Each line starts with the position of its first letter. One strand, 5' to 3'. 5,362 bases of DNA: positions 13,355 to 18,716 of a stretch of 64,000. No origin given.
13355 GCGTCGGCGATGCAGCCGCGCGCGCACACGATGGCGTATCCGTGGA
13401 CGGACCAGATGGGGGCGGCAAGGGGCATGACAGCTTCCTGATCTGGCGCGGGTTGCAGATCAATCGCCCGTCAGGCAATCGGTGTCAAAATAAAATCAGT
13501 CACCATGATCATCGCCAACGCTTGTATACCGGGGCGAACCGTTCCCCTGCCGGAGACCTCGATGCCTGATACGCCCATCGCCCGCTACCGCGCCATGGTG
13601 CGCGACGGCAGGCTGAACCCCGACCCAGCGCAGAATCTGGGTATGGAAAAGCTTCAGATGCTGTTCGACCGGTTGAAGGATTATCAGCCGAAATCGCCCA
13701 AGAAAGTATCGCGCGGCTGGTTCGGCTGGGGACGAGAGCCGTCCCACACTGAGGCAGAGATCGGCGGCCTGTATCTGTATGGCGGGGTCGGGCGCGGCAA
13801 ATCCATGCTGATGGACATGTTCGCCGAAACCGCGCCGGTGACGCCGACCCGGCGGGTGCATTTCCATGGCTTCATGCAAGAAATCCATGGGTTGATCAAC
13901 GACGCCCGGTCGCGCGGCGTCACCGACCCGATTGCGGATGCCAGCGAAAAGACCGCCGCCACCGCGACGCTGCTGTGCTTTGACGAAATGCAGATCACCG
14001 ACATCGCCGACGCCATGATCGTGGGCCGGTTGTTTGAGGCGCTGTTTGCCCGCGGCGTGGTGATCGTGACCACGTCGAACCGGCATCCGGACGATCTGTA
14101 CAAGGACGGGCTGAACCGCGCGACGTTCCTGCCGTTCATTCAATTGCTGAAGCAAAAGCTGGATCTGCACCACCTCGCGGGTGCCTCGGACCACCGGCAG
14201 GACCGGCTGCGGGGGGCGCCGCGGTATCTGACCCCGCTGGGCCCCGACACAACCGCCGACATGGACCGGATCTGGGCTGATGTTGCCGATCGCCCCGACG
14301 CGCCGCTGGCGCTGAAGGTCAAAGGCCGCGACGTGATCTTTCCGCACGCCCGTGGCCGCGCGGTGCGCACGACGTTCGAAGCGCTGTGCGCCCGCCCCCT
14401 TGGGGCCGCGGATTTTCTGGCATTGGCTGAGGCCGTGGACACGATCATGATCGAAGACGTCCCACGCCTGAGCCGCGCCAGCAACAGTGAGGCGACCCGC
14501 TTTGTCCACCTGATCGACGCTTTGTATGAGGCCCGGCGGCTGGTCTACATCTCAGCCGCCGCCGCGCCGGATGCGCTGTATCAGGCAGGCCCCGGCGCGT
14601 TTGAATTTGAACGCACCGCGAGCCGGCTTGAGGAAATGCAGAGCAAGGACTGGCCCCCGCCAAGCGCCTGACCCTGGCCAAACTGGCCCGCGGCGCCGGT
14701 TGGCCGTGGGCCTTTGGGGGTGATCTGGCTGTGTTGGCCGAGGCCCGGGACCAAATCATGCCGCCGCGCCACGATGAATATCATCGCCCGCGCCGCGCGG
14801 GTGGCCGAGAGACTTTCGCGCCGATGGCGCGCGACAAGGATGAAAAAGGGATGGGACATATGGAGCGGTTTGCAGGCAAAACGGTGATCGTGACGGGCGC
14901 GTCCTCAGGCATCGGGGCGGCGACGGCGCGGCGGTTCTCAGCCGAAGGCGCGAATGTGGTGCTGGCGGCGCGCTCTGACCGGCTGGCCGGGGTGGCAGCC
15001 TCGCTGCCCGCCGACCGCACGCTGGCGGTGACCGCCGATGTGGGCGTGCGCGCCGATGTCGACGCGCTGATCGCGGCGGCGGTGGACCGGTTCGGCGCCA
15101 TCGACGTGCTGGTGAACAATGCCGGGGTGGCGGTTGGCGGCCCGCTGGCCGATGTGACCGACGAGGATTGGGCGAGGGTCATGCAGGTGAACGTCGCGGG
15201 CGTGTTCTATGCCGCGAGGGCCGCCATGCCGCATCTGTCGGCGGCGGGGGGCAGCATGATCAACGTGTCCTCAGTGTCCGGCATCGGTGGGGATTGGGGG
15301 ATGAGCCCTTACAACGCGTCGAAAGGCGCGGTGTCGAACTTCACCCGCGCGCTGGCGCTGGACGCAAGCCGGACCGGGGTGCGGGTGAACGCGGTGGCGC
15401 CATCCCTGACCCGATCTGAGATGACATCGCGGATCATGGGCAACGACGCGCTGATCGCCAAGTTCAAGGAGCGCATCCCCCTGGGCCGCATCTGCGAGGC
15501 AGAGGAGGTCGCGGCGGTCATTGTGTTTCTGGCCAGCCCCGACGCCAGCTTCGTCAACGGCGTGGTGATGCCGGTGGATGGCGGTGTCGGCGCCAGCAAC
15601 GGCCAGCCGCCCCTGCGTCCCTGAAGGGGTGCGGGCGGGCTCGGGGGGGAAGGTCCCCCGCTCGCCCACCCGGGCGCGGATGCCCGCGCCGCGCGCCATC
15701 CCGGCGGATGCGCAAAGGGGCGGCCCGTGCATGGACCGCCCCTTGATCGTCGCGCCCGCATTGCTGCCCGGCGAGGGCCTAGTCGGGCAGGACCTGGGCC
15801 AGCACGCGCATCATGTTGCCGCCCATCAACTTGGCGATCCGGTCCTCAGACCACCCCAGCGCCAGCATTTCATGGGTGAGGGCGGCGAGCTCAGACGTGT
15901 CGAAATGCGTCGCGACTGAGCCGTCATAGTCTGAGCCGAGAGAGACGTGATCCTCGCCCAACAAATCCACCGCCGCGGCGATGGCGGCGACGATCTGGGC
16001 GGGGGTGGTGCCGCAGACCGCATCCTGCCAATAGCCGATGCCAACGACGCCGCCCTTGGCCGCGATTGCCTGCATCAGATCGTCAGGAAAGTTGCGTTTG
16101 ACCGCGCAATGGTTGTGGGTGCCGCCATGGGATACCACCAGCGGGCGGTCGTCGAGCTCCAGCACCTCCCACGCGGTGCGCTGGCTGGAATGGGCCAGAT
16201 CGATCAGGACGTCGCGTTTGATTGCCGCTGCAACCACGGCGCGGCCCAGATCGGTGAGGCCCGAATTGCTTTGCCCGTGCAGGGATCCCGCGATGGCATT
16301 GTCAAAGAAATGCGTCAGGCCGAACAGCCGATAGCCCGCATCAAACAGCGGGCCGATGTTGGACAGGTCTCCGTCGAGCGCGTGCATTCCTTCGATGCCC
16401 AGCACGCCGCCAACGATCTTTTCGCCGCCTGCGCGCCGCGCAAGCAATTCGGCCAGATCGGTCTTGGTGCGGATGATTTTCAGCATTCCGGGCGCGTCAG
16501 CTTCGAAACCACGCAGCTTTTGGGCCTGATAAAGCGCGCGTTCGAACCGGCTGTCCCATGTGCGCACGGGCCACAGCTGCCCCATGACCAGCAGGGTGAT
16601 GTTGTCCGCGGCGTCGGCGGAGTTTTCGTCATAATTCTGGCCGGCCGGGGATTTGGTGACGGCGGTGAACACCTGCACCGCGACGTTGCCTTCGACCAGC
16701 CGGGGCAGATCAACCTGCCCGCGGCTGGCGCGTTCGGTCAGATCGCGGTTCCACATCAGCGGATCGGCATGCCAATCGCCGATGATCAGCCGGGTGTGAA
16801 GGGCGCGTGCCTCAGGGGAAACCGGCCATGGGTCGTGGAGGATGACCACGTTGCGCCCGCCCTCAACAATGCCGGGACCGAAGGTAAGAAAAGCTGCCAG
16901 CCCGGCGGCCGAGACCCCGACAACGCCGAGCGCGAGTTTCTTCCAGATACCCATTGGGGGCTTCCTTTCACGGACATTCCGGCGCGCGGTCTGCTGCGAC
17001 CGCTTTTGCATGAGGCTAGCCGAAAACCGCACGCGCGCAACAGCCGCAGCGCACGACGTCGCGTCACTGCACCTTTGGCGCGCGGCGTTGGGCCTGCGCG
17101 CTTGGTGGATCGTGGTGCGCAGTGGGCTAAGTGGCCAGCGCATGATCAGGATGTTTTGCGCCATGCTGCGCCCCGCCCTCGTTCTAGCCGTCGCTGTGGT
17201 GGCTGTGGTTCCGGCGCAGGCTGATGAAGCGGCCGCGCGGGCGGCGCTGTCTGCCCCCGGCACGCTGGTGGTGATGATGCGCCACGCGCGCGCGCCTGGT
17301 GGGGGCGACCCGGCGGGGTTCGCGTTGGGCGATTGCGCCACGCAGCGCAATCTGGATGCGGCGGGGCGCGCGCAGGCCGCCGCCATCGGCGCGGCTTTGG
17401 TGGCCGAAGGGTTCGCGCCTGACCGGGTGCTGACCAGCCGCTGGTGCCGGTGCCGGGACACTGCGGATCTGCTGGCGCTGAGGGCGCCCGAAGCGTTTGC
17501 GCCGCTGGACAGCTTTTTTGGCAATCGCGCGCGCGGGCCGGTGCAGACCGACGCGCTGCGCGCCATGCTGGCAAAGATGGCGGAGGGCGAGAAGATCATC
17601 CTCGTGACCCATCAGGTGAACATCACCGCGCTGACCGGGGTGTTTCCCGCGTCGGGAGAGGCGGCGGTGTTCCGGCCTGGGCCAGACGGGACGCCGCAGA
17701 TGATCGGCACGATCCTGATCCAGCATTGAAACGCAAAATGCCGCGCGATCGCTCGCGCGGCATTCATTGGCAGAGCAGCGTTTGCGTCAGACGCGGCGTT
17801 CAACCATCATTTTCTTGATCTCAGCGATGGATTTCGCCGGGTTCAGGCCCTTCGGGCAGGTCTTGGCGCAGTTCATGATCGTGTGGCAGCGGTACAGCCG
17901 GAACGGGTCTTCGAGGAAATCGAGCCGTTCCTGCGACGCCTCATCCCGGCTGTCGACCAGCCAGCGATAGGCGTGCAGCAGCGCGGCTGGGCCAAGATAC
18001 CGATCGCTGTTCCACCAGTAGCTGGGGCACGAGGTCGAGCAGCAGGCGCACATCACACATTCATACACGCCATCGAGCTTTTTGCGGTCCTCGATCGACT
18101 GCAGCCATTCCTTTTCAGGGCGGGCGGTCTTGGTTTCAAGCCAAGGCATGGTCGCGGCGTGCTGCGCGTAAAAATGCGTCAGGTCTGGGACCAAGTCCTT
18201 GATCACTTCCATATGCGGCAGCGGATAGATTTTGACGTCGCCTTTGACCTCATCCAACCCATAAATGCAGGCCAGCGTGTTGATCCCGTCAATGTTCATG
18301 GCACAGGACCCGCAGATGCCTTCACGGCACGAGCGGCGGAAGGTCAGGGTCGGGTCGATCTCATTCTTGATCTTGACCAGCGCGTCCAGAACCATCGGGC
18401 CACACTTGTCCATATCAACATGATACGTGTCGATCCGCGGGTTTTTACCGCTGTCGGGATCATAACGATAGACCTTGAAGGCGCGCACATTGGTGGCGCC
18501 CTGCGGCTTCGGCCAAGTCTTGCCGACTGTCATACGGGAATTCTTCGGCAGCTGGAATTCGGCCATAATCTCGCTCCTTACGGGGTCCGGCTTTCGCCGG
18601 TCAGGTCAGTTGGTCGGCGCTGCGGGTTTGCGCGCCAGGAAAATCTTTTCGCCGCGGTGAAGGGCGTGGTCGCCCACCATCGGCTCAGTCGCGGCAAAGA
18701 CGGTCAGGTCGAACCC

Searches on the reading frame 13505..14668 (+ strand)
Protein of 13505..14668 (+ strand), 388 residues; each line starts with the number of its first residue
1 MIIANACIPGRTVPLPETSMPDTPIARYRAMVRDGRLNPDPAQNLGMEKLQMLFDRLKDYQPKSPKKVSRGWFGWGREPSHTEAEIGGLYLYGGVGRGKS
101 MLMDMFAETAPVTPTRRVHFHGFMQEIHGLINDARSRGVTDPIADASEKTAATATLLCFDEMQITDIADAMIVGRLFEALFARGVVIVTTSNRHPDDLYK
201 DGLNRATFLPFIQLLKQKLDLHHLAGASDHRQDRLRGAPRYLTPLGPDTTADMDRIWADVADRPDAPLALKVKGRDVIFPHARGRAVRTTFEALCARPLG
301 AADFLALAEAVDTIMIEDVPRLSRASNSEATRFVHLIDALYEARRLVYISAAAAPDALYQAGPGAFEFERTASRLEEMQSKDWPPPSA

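Call 104: search_protein_families(library=pfam, proteins=[window:13505-14668:+], max_evalue=0.00001)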
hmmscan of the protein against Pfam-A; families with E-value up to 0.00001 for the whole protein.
window:13505-14668:+ (388 aa): 2 families
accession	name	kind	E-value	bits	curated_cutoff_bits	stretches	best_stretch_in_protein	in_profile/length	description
PF03969.22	AFG1_ATPase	-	1.2e-102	344.1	27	1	23-382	2-356/361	AFG1-like ATPase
PF00308.24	Bac_DnaA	-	2.8e-06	28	23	0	307-359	94-145/162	Bacterial DnaA ATPAse domain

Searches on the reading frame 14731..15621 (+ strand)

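Call 104: search_protein_families(library=pfam, proteins=[window:14731-15621:+], max_evalue=0.00001)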
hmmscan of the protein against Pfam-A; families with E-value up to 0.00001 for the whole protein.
window:14731-15621:+ (297 aa): 3 families
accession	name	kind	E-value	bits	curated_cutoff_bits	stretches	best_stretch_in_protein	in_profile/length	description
PF13561.12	adh_short_C2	-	2.2e-65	221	27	1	56-286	1-235/236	Enoyl-(Acyl carrier protein) reductase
PF00106.31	adh_short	-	4.2e-55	186.7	26.6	1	50-235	1-190/195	short chain dehydrogenase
PF08659.16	KR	-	3.4e-13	50.3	22.6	1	51-222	2-173/180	KR domain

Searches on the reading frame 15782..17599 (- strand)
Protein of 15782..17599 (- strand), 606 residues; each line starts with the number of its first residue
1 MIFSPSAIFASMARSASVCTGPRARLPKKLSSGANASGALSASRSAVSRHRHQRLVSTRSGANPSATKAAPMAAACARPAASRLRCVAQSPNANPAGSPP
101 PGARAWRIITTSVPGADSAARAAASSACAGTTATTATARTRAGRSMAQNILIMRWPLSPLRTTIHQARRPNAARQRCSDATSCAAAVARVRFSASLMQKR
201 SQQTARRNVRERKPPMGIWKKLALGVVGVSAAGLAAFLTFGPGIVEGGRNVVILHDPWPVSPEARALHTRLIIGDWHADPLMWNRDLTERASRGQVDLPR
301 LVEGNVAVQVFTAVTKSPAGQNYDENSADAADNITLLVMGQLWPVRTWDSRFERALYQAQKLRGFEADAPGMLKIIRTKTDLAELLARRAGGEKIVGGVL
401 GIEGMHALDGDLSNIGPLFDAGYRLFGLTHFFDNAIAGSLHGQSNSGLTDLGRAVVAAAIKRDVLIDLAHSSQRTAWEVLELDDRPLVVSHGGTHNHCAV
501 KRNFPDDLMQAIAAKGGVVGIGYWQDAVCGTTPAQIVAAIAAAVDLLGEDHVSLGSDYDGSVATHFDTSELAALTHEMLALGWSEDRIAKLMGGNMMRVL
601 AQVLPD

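Call 104: search_protein_families(library=pfam, proteins=[window:15782-17599:-], max_evalue=0.00001)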
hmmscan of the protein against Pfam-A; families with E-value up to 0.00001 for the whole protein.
window:15782-17599:- (606 aa): 1 family
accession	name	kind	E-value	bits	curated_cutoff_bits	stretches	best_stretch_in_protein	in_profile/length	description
PF01244.27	Peptidase_M19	-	2.6e-60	204.7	26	1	267-601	2-318/319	Membrane dipeptidase (Peptidase family M19)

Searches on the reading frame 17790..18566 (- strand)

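Call 104: search_protein_families(library=pfam, proteins=[window:17790-18566:-], max_evalue=0.00001)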
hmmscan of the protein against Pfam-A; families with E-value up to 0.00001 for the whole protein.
window:17790-18566:- (259 aa): 4 families
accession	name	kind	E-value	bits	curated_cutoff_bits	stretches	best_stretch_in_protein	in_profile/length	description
PF13085.11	Fer2_3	-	2.1e-34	118.2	27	1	30-133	2-106/107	2Fe-2S iron-sulfur cluster binding domain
PF13534.11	Fer4_17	-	4.8e-09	37.1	22.2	1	169-242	1-61/61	4Fe-4S dicluster domain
PF13183.11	Fer4_8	-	5.4e-08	33.7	27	1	167-241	2-68/68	4Fe-4S dicluster domain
PF13237.11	Fer4_10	-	9e-07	29.2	25.5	1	169-238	8-53/53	4Fe-4S dicluster domain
